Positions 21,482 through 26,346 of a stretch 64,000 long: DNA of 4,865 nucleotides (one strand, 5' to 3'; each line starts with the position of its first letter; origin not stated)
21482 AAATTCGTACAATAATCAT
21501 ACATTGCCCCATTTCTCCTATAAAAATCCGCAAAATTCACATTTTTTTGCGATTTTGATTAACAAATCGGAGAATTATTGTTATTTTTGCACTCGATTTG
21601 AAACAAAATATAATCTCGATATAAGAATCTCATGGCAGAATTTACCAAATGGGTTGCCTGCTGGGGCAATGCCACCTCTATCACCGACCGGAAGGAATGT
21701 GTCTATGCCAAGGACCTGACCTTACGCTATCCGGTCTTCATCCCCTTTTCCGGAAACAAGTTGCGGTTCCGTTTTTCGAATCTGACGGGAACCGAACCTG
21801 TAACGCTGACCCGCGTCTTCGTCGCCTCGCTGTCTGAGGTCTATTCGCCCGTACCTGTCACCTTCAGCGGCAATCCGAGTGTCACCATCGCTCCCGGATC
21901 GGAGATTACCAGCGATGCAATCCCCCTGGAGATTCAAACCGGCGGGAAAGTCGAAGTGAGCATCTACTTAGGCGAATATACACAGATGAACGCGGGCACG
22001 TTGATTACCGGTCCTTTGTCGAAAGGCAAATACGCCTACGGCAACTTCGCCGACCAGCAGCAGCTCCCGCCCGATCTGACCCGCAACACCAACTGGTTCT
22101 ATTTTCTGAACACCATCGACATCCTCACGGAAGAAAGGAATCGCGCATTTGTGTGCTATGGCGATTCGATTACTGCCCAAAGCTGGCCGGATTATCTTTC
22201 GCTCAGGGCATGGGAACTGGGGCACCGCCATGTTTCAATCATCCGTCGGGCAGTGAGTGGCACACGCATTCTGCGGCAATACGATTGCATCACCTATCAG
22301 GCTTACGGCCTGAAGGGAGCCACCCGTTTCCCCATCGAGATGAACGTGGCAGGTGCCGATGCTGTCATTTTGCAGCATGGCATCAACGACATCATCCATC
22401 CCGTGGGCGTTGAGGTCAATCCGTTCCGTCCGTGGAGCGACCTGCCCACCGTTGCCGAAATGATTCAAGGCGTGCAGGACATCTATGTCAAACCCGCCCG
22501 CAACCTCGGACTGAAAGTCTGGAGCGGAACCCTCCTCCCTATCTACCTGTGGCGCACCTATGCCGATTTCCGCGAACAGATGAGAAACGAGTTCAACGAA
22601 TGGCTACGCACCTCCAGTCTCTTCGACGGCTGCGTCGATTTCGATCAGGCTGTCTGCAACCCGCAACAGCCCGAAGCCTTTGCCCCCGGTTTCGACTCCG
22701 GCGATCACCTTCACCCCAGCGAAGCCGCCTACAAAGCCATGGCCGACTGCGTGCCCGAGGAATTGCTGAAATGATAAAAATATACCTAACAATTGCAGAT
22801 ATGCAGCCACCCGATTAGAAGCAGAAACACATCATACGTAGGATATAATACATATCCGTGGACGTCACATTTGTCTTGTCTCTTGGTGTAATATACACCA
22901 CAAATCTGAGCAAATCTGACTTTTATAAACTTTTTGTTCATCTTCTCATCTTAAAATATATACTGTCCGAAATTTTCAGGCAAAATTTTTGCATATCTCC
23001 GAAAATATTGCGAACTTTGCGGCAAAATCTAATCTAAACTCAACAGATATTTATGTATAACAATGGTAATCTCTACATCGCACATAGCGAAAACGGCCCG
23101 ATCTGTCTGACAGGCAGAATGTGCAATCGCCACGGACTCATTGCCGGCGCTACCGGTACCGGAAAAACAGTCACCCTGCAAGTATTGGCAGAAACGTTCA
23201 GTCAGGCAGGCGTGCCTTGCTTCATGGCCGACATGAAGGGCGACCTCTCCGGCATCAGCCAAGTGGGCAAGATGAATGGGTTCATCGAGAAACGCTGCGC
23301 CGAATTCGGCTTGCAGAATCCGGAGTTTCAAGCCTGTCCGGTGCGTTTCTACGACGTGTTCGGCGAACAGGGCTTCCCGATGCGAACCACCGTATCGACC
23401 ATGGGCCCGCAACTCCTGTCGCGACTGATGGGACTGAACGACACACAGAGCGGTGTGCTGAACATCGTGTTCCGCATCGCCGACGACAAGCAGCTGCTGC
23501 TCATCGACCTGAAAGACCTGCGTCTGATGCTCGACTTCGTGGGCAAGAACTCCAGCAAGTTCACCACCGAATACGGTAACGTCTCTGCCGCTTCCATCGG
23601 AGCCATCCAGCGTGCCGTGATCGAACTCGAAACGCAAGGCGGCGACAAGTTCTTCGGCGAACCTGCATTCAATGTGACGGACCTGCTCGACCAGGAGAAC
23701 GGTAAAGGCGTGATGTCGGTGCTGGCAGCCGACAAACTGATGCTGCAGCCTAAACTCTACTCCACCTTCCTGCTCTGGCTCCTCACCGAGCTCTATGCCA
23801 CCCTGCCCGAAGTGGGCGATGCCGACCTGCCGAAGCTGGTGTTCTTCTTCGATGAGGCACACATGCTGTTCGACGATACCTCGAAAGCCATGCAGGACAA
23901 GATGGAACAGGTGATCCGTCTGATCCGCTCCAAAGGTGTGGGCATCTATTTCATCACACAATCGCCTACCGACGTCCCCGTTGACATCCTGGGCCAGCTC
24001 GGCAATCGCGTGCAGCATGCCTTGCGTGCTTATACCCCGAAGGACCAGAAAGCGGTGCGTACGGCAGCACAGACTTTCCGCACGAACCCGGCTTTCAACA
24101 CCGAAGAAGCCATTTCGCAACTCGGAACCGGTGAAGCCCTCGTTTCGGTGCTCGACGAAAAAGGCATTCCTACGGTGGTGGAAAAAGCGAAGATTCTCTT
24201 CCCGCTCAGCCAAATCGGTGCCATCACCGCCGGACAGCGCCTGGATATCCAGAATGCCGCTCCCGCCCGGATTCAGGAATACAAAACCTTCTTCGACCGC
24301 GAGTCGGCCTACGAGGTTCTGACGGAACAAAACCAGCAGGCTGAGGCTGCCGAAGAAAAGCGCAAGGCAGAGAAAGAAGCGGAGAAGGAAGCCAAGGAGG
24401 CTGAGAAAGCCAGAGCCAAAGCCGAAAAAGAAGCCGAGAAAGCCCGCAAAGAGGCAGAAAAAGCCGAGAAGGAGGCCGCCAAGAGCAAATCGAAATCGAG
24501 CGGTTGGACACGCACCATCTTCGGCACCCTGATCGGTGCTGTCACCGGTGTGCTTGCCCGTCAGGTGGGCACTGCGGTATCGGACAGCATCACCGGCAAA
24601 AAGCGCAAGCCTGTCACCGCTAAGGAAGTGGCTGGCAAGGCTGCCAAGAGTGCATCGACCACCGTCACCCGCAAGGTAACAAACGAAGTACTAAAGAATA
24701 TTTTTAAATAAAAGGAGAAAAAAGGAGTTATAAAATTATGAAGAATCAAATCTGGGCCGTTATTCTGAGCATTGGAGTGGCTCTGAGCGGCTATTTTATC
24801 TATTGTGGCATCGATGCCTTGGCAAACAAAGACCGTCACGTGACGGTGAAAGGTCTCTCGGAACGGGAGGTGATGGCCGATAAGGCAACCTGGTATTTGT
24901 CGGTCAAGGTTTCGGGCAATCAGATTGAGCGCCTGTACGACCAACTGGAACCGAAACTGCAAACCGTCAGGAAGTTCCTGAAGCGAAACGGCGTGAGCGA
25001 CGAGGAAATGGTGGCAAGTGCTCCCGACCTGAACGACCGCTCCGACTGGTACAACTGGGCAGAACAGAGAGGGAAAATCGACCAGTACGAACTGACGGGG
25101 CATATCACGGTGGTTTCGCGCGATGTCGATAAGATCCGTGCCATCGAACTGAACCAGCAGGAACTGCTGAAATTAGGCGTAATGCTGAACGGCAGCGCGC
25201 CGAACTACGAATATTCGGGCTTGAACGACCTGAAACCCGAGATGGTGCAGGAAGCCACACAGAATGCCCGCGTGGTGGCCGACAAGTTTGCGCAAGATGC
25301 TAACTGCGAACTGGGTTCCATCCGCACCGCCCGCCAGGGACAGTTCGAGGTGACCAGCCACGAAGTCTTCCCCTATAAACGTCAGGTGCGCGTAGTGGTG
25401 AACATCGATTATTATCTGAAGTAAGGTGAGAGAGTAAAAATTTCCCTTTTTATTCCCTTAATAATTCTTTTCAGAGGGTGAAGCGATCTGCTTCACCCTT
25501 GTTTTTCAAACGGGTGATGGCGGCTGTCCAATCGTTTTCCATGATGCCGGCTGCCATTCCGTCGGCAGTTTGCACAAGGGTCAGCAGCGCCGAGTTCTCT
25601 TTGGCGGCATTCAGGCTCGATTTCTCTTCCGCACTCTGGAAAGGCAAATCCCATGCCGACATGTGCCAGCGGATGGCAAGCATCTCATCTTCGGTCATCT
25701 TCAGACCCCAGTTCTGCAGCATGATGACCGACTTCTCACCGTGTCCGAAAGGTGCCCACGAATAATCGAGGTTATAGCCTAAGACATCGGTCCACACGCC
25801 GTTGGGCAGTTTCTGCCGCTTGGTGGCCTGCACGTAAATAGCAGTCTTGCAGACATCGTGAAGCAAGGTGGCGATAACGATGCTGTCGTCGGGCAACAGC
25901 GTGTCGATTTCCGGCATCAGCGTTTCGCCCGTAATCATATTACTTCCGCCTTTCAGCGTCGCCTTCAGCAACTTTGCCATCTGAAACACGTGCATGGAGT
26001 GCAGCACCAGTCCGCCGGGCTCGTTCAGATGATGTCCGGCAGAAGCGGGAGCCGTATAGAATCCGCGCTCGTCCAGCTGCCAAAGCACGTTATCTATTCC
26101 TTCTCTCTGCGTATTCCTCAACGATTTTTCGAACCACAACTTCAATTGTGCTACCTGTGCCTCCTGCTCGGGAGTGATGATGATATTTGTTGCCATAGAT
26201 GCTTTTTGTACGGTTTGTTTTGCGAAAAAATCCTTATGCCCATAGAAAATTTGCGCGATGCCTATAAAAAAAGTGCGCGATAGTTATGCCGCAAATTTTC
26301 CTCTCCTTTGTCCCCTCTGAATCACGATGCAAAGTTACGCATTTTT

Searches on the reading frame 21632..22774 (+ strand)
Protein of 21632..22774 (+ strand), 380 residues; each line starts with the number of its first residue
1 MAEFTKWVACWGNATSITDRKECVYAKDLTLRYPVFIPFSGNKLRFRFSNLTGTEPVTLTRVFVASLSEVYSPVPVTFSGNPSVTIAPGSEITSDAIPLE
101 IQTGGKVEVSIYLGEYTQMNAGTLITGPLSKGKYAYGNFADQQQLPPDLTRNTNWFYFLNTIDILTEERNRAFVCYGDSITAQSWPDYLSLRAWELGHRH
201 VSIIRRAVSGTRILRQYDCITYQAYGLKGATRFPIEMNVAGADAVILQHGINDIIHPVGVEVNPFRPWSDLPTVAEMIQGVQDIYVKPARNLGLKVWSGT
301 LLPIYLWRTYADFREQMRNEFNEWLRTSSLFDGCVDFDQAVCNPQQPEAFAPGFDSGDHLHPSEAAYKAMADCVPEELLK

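Call 7: search_protein_families(library=pfam, proteins=[window:21632-22774:+], max_evalue=0.001)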
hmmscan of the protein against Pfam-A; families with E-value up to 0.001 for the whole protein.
window:21632-22774:+ (380 aa): 2 families
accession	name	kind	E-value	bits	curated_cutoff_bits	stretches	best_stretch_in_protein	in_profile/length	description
PF13472.12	Lipase_GDSL_2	-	5.1e-16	60.1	32.9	1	175-369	1-178/178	GDSL-like Lipase/Acylhydrolase family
PF00657.28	Lipase_GDSL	-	3.5e-15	57.1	23.6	1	175-374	3-208/208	GDSL-like Lipase/Acylhydrolase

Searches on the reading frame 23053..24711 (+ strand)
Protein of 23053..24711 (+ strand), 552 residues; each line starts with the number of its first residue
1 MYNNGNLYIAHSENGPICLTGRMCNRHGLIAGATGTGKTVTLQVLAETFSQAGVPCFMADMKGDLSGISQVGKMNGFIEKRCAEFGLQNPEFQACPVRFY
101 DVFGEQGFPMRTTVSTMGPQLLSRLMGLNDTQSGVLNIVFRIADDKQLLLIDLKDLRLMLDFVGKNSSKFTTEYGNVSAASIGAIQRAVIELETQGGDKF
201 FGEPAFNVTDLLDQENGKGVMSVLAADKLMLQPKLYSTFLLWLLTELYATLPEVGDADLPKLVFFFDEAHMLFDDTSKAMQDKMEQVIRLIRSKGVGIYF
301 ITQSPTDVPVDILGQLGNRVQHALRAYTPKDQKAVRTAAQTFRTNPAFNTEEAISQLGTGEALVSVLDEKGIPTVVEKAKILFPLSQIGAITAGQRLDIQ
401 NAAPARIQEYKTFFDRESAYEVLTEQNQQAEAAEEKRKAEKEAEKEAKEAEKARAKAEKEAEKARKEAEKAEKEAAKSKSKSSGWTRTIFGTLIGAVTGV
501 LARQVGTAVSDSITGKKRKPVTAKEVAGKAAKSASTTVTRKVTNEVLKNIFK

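Call 7: search_protein_families(library=pfam, proteins=[window:23053-24711:+], max_evalue=0.001)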
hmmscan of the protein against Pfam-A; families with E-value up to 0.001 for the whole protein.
window:23053-24711:+ (552 aa): 6 families
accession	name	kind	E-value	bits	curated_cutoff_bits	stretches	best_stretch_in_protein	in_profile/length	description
PF05872.18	HerA_C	-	2.9e-206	686.4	22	1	10-497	6-497/502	Helicase HerA-like C-terminal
PF01935.23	DUF87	-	4.4e-10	40.5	23.2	1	5-202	4-177/220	Helicase HerA, central domain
PF13401.12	AAA_22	-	0.00012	22.9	27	0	26-162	6-110/130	AAA domain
PF01580.24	FtsK_SpoIIIE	-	0.00043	20.2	24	0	26-45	40-59/221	FtsK/SpoIIIE family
PF13086.12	AAA_11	-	0.00046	20.5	27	0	415-502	125-209/257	AAA domain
PF10412.15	TrwB_AAD_bind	-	0.00053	19.4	20.5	0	16-65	6-55/387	Type IV secretion-system coupling protein DNA-binding domain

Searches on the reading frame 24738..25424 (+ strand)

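Call 7: search_protein_families(library=pfam, proteins=[window:24738-25424:+], max_evalue=0.001)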
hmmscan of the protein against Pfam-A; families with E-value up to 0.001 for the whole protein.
window:24738-25424:+ (228 aa): 1 family
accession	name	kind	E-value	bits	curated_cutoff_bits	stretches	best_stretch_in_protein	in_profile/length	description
PF04402.19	SIMPL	-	1e-21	78.6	25.2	1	35-202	1-162/205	Protein of unknown function (DUF541)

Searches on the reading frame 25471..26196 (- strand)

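Call 7: search_protein_families(library=pfam, proteins=[window:25471-26196:-], max_evalue=0.001)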
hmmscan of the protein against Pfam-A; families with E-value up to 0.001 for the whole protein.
window:25471-26196:- (241 aa): 1 family
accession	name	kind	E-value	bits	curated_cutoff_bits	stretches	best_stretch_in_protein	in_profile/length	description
PF01966.28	HD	-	0.00056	20.6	22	1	66-216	4-115/116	HD domain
